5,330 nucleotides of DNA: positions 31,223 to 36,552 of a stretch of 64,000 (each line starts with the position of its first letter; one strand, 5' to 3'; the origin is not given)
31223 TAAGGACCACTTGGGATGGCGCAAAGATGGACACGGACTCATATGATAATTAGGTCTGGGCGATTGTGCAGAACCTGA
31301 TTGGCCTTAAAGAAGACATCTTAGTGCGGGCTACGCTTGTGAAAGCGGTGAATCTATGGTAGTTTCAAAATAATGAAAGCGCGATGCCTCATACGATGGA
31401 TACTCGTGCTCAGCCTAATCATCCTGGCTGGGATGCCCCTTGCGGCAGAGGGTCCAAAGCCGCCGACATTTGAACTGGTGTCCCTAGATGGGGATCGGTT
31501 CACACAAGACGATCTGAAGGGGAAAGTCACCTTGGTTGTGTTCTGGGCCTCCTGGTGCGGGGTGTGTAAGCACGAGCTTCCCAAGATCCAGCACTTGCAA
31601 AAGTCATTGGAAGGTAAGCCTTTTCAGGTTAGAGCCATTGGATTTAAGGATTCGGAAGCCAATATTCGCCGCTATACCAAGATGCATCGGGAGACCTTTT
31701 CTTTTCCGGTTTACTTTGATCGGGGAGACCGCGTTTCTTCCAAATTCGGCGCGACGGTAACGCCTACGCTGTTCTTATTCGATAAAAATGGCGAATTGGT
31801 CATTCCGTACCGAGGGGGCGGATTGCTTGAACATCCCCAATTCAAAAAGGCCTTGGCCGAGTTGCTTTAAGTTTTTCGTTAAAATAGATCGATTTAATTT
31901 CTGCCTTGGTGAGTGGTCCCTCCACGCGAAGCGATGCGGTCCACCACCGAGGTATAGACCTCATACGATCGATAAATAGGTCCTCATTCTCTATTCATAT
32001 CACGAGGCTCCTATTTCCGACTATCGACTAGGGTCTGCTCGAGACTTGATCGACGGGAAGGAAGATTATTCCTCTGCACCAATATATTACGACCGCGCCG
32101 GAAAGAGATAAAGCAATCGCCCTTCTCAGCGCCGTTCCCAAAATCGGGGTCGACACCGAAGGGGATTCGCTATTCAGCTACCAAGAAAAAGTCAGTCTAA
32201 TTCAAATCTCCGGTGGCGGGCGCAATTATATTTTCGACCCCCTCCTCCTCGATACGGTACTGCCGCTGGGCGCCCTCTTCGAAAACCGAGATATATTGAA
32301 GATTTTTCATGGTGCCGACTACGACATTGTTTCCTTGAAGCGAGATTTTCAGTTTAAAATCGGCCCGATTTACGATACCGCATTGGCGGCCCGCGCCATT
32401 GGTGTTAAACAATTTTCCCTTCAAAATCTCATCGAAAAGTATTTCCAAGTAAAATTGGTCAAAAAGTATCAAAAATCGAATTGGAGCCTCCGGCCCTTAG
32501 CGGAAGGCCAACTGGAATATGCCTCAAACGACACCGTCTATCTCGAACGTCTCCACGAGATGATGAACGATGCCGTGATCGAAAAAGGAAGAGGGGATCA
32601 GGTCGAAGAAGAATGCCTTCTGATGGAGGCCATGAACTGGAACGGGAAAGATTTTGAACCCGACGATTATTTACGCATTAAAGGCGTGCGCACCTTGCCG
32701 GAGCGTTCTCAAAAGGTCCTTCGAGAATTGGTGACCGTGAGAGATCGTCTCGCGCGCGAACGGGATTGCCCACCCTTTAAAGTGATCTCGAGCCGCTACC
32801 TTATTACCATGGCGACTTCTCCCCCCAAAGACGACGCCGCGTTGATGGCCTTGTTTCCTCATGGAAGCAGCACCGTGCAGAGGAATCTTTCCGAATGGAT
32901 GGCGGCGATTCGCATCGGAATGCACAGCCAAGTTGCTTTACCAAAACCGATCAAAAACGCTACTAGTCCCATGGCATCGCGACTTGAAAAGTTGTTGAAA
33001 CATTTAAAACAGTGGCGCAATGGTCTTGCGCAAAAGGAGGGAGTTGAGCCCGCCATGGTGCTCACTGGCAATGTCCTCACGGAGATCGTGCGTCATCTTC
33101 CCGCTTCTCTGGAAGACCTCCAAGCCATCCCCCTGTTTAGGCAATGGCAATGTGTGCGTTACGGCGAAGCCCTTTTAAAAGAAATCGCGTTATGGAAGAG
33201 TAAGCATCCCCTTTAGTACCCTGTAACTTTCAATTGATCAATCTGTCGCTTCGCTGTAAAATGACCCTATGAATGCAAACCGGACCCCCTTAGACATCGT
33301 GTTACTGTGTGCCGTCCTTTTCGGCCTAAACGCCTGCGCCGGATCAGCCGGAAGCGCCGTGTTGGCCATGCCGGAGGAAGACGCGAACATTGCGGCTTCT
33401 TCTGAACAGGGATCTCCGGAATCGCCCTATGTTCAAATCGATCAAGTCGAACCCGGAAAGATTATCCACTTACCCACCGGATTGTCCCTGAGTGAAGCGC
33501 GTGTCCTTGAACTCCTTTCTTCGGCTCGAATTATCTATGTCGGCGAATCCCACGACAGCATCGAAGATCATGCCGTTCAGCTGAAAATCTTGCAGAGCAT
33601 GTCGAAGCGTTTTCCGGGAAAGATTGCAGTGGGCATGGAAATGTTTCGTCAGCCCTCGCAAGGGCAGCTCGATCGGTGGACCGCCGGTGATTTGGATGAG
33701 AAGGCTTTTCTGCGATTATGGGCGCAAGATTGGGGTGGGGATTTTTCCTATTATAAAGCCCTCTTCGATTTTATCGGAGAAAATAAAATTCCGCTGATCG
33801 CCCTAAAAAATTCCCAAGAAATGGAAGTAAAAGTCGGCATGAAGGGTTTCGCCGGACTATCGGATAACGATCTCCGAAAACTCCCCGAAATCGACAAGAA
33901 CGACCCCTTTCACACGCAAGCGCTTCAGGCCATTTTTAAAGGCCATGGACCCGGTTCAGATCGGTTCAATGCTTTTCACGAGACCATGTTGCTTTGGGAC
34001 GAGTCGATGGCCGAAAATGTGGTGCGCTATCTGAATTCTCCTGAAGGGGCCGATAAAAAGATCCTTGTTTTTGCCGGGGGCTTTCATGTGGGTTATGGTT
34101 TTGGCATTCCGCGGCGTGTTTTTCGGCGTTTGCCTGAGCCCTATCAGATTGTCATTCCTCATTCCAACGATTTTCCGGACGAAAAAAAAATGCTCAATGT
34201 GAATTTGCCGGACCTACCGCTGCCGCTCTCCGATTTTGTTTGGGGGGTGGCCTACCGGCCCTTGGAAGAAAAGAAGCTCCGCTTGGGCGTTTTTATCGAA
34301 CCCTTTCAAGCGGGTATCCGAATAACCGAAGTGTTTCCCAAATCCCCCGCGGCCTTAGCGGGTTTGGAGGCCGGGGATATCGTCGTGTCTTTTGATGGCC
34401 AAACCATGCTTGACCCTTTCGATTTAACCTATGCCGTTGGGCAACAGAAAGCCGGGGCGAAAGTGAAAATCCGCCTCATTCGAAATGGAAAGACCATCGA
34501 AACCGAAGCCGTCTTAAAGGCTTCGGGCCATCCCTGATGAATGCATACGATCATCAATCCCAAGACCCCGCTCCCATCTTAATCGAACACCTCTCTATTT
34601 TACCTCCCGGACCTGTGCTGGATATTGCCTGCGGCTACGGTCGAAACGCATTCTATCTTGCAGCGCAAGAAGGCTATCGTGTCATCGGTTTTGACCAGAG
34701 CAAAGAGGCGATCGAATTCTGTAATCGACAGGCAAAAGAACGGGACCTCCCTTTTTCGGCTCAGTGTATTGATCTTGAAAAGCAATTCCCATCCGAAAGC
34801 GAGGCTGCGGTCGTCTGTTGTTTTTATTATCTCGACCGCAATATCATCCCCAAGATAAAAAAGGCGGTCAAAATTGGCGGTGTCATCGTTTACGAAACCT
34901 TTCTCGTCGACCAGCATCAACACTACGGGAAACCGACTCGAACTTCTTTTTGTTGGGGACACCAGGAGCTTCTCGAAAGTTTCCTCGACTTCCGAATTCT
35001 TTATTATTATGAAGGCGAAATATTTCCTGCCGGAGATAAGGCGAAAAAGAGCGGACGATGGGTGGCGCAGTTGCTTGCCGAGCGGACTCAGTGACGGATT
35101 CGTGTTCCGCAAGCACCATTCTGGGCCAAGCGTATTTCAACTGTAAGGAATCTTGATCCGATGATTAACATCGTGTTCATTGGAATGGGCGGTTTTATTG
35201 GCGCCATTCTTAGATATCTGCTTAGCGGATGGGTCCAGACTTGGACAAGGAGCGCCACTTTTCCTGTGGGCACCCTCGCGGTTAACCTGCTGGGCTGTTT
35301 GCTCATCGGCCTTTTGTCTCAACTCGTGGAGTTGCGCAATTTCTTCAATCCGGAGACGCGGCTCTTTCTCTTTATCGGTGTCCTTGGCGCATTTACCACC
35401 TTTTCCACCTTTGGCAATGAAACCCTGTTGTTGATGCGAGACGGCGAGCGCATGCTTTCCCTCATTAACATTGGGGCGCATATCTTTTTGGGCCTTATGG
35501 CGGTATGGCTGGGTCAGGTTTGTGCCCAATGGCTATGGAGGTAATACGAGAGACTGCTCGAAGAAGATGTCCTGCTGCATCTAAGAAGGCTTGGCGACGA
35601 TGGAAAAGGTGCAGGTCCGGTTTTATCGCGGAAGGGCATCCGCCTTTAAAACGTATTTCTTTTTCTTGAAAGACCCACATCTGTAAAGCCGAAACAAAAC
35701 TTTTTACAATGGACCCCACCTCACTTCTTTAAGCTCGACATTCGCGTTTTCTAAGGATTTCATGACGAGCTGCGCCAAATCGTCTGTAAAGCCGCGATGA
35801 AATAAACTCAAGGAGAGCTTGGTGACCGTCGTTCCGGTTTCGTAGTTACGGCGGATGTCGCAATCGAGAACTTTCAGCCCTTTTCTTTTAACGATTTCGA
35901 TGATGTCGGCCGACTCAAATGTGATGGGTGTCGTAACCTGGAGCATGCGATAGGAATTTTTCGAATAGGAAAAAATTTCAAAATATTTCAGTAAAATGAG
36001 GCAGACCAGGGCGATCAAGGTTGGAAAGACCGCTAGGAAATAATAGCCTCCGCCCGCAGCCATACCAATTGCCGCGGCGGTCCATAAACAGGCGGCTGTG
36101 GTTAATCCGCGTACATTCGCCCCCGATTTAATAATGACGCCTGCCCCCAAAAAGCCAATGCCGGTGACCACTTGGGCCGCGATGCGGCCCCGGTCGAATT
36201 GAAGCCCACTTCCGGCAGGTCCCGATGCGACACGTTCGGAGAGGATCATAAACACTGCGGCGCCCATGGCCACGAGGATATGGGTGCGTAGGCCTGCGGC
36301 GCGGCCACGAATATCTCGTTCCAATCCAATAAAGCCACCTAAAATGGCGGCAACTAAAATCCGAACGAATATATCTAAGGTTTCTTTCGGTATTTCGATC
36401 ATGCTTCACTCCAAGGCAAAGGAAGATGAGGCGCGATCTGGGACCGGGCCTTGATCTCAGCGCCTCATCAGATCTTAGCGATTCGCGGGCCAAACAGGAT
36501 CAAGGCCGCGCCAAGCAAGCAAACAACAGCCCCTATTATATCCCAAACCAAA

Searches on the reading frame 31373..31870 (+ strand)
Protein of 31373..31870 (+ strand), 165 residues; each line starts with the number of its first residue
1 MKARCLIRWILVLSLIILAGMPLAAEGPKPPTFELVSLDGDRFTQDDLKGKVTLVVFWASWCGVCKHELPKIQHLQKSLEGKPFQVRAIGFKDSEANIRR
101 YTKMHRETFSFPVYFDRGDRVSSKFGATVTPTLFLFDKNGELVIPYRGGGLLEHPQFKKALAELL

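Call 8: search_protein_families(library=pfam, proteins=[window:31373-31870:+], max_evalue=0.001)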
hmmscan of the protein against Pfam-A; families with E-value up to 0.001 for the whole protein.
window:31373-31870:+ (165 aa): 9 families
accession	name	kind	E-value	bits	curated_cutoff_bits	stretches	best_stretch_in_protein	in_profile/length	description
PF08534.16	Redoxin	-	2.1e-20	73.5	26.6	1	27-143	3-129/148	Redoxin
PF00578.27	AhpC-TSA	-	4.6e-19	69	26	1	29-142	4-121/124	AhpC/TSA family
PF13905.12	Thioredoxin_8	-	3.3e-13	50.2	27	1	50-141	1-93/94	Thioredoxin-like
PF00085.26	Thioredoxin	-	6.6e-09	36.2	23.5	1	38-89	5-56/103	Thioredoxin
PF13098.12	Thioredoxin_2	-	1.4e-08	35.5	27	1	49-160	4-103/104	Thioredoxin-like domain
PF02630.20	SCO1-SenC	-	1.5e-06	28.7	22.8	1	32-89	3-61/134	SCO1/SenC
PF00255.25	GSHPx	-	4e-05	23.6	27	1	33-87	4-57/108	Glutathione peroxidase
PF14595.12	Thioredoxin_9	-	0.00044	20.6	25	0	47-106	38-95/129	Thioredoxin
PF13728.12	TraF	-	0.00082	19.7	23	0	47-141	126-204/224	F plasmid transfer operon protein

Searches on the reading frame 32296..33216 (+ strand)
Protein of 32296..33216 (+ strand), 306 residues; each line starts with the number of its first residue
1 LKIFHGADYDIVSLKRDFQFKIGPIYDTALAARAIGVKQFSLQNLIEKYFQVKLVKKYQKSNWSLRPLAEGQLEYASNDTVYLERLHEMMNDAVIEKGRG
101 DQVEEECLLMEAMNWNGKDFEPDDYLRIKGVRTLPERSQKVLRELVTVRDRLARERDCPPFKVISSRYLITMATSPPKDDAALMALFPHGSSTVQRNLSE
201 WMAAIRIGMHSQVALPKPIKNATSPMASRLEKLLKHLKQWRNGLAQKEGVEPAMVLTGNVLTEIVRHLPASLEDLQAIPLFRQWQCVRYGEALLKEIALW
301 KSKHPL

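Call 8: search_protein_families(library=pfam, proteins=[window:32296-33216:+], max_evalue=0.001)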
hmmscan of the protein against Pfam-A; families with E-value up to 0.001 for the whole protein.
window:32296-33216:+ (306 aa): 2 families
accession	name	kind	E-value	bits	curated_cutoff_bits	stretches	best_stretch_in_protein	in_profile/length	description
PF00570.28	HRDC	-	9.6e-32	109.2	23.8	2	232-297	3-68/68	HRDC domain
PF01612.26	DNA_pol_A_exo1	-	5.2e-23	82.2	23.6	1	2-92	79-170/173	3'-5' exonuclease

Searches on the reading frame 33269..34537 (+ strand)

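Call 8: search_protein_families(library=pfam, proteins=[window:33269-34537:+], max_evalue=0.001)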
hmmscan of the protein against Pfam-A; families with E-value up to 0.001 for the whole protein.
window:33269-34537:+ (422 aa): 4 families
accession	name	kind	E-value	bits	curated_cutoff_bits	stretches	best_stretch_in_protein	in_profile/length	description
PF04187.18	Cofac_haem_bdg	-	4.1e-51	174.4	27.7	1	80-284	2-213/213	Haem-binding uptake, Tiki superfamily, ChaN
PF13180.12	PDZ_2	-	1.7e-12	47.8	27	1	339-413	3-77/80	PDZ domain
PF17820.7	PDZ_6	-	2.1e-09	37.4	27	1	352-405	2-54/54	PDZ domain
PF00595.29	PDZ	-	5.4e-05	23.9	23.2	1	347-380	24-57/81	PDZ domain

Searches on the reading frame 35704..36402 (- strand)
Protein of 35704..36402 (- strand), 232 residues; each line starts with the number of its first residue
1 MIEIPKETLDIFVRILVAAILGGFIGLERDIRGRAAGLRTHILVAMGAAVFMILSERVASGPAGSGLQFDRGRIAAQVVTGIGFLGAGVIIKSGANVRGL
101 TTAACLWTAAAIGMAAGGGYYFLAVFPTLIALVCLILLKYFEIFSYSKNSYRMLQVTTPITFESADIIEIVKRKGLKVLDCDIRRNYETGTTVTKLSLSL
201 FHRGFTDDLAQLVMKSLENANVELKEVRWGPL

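Call 60: search_protein_families(library=pfam, proteins=[window:35704-36402:-], max_evalue=0.00001)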
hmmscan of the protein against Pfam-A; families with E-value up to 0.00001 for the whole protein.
window:35704-36402:- (232 aa): 1 family
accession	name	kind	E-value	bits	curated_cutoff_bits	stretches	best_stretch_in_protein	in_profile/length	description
PF02308.21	MgtC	-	9.9e-40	136.1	31.4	1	15-142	1-119/121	MgtC family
